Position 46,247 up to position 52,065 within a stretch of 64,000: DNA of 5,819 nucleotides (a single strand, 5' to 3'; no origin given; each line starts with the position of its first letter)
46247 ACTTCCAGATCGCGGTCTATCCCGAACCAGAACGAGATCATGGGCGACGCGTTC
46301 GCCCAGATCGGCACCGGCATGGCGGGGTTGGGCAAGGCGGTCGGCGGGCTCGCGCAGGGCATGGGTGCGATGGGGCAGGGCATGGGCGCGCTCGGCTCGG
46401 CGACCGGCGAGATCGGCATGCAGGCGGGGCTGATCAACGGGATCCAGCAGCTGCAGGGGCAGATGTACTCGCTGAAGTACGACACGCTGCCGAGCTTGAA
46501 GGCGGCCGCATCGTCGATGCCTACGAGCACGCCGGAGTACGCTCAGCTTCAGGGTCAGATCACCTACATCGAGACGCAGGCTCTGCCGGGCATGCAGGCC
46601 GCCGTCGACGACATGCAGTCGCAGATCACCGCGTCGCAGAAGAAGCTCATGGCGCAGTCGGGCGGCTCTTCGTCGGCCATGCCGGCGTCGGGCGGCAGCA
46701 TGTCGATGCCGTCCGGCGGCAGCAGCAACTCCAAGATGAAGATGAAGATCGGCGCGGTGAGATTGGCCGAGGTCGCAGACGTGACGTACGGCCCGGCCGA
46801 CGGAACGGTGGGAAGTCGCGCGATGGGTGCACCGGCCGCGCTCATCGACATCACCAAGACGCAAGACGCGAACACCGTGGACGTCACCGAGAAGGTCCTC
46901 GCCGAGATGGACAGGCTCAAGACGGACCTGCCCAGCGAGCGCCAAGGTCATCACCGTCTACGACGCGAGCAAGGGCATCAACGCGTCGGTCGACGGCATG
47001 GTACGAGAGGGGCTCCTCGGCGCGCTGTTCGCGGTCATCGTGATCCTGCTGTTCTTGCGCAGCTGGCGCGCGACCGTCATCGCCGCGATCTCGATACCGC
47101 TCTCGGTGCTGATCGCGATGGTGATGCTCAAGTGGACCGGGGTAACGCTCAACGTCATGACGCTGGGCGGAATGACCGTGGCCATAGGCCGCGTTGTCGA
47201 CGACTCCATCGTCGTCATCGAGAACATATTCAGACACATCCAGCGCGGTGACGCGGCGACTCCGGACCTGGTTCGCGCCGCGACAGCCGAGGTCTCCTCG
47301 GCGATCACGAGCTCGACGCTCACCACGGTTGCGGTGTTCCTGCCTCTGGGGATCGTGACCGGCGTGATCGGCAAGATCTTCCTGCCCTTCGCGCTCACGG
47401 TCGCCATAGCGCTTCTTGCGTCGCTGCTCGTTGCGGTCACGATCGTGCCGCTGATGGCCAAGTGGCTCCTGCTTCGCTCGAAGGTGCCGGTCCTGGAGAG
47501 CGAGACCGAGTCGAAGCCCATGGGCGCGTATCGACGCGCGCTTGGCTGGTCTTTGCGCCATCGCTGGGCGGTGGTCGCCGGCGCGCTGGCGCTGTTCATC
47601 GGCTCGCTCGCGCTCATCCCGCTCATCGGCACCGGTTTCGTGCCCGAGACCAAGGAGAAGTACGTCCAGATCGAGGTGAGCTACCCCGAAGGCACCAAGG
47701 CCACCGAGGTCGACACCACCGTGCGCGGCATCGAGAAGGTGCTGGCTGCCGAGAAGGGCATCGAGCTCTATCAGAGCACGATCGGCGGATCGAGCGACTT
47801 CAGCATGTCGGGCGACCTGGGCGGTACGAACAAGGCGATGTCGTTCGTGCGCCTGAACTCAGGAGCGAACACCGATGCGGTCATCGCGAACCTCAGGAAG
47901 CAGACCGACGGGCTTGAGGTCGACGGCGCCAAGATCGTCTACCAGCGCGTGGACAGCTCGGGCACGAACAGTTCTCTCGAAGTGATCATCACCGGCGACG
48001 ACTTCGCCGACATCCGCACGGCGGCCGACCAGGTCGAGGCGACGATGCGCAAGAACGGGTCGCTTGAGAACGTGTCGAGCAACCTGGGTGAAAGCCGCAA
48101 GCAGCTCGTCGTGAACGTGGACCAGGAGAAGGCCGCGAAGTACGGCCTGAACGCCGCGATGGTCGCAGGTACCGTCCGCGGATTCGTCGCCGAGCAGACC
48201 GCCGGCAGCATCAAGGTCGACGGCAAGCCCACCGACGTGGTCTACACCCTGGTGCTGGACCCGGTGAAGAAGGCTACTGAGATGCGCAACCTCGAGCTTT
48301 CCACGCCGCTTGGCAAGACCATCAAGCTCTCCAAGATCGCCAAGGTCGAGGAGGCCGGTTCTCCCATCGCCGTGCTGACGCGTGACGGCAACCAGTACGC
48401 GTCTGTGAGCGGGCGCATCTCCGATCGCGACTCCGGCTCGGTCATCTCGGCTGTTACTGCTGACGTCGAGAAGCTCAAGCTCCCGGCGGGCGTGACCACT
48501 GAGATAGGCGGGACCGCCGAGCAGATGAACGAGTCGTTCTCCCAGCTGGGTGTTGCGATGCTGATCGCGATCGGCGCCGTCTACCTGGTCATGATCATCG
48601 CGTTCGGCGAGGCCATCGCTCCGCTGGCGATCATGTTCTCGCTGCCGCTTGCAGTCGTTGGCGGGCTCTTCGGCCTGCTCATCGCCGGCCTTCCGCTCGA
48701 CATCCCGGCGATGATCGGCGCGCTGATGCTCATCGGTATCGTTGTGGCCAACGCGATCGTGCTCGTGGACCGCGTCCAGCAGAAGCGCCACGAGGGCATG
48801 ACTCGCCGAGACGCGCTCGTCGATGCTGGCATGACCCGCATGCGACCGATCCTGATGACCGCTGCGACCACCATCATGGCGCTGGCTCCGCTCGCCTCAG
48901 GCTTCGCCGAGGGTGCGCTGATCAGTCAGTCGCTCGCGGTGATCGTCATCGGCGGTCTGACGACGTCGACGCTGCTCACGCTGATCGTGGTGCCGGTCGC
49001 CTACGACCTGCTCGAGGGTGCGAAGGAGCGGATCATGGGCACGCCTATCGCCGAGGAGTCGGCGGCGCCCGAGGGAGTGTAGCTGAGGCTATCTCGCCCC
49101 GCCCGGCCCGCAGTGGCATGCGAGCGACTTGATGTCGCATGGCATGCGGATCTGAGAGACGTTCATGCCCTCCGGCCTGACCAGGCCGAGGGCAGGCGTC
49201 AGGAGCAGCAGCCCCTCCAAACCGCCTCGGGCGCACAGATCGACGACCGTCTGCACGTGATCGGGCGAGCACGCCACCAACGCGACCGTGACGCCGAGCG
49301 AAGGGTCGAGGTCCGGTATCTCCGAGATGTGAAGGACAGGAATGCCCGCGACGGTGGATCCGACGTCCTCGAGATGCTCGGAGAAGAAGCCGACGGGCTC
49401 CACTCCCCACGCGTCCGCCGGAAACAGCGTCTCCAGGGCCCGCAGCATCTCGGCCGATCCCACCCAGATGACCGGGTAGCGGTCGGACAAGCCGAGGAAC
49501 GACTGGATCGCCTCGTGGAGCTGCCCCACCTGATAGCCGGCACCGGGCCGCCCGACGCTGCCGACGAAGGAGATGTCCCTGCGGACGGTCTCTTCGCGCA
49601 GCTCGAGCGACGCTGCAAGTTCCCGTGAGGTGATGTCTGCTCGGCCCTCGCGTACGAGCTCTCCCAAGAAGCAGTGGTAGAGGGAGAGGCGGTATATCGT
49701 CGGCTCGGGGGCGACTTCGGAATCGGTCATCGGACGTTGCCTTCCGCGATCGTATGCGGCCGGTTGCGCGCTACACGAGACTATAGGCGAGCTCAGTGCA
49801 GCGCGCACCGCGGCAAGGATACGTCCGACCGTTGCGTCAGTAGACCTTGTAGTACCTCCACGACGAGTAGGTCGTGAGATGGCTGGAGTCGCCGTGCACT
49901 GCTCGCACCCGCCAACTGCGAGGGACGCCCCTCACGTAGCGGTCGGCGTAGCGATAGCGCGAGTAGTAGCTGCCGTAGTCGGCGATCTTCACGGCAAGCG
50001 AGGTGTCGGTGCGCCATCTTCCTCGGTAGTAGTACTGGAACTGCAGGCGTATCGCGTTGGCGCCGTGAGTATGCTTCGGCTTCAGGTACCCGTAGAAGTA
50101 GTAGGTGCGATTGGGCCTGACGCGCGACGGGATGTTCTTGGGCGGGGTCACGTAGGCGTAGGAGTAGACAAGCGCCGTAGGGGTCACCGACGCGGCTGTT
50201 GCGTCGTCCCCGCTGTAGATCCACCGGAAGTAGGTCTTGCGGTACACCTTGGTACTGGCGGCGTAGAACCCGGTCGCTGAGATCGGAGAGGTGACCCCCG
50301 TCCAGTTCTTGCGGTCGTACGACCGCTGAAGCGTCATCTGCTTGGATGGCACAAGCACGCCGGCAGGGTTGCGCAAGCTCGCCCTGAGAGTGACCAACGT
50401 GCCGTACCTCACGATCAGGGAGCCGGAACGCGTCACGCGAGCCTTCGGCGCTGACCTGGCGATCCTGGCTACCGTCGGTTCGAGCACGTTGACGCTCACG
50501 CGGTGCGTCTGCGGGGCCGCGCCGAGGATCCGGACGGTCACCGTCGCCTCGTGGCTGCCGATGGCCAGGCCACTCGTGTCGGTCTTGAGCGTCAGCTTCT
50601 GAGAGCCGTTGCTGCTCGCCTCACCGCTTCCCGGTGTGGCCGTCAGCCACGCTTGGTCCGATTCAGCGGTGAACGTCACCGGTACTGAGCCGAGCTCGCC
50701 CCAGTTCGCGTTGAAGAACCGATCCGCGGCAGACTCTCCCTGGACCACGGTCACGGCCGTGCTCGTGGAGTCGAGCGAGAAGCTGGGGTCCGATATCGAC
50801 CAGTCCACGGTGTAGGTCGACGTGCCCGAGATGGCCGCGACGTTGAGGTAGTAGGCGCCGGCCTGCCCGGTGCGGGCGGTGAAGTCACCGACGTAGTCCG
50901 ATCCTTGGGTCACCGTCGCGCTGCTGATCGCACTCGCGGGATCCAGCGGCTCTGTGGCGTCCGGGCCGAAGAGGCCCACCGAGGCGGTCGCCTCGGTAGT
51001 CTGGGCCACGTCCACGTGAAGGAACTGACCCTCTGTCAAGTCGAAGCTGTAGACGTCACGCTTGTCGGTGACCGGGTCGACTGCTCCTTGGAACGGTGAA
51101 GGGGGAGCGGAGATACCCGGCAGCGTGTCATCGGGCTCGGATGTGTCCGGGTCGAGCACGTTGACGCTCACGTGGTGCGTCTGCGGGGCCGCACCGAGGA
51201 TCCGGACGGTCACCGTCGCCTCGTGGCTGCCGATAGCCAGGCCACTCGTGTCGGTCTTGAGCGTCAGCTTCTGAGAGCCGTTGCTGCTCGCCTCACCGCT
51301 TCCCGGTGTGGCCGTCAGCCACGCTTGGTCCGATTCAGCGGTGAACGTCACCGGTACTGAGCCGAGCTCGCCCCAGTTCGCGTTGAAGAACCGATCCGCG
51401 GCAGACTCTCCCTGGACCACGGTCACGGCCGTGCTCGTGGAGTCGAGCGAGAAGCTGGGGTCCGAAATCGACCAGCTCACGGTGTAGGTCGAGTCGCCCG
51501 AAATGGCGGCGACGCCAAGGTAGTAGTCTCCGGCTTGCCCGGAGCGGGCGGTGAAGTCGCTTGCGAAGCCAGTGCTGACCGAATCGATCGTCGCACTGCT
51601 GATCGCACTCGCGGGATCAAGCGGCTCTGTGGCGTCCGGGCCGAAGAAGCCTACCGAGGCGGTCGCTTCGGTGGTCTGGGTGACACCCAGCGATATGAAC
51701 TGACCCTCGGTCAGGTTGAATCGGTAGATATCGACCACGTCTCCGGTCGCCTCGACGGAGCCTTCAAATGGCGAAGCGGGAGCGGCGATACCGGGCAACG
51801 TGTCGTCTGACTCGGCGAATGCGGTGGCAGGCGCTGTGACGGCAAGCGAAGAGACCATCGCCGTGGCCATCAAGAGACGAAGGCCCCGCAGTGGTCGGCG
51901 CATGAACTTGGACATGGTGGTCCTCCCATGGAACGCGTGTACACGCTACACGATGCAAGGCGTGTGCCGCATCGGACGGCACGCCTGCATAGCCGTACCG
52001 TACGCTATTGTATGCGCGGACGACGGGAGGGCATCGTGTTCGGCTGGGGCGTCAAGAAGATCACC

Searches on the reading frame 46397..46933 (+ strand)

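Call 61: search_protein_families(library=pfam, proteins=[window:46397-46933:+], max_evalue=0.01)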
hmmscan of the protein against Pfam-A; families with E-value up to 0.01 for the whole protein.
window:46397-46933:+ (179 aa): 1 family
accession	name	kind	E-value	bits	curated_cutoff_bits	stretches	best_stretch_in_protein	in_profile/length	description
PF00873.25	ACR_tran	-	3.4e-08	32.1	28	1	119-179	251-311/1021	AcrB/AcrD/AcrF family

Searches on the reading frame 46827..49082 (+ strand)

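Call 14: search_protein_families(library=pfam, proteins=[window:46827-49082:+])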
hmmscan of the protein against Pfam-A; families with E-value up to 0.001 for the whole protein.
window:46827-49082:+ (751 aa): 3 families
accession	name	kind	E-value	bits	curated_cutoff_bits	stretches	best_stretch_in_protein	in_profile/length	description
PF00873.25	ACR_tran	-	8.1e-162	540.7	28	1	33-729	308-1020/1021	AcrB/AcrD/AcrF family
PF02355.23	SecD_SecF_C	-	3.6e-12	46.5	20.5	2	571-719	30-176/189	Protein export membrane protein SecD/SecF, C-terminal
PF03176.21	MMPL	-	5.6e-09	35.8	20.5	1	526-723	91-296/333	MMPL family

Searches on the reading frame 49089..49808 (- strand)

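Call 61: search_protein_families(library=pfam, proteins=[window:49089-49808:-], max_evalue=0.01)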
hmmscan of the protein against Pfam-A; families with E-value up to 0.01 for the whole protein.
window:49089-49808:- (239 aa): 2 families
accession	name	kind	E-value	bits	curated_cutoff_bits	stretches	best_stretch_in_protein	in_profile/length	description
PF06971.19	Put_DNA-bind_N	-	1.1e-11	45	27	1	34-80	3-49/49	Putative DNA-binding protein N-terminus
PF02629.25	CoA_binding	-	7.8e-05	23.8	22.3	1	147-205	40-96/97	CoA binding domain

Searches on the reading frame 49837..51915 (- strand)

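Call 14: search_protein_families(library=pfam, proteins=[window:49837-51915:-])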
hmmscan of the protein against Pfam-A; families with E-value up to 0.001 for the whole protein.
window:49837-51915:- (692 aa): 3 families
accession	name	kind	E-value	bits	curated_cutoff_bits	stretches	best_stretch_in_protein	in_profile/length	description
PF19190.6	BACON_2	-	2.7e-16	59.7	25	2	185-242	29-86/94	Viral BACON domain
PF04151.21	PPC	-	3.3e-09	37.9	25.9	1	286-360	2-69/70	Bacterial pre-peptidase C-terminal domain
PF22544.2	HYDIN_VesB_CFA65-like_Ig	-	0.00014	22.5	25.5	0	167-251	16-97/100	HYDIN/CFA65/VesB-like, Ig-like domain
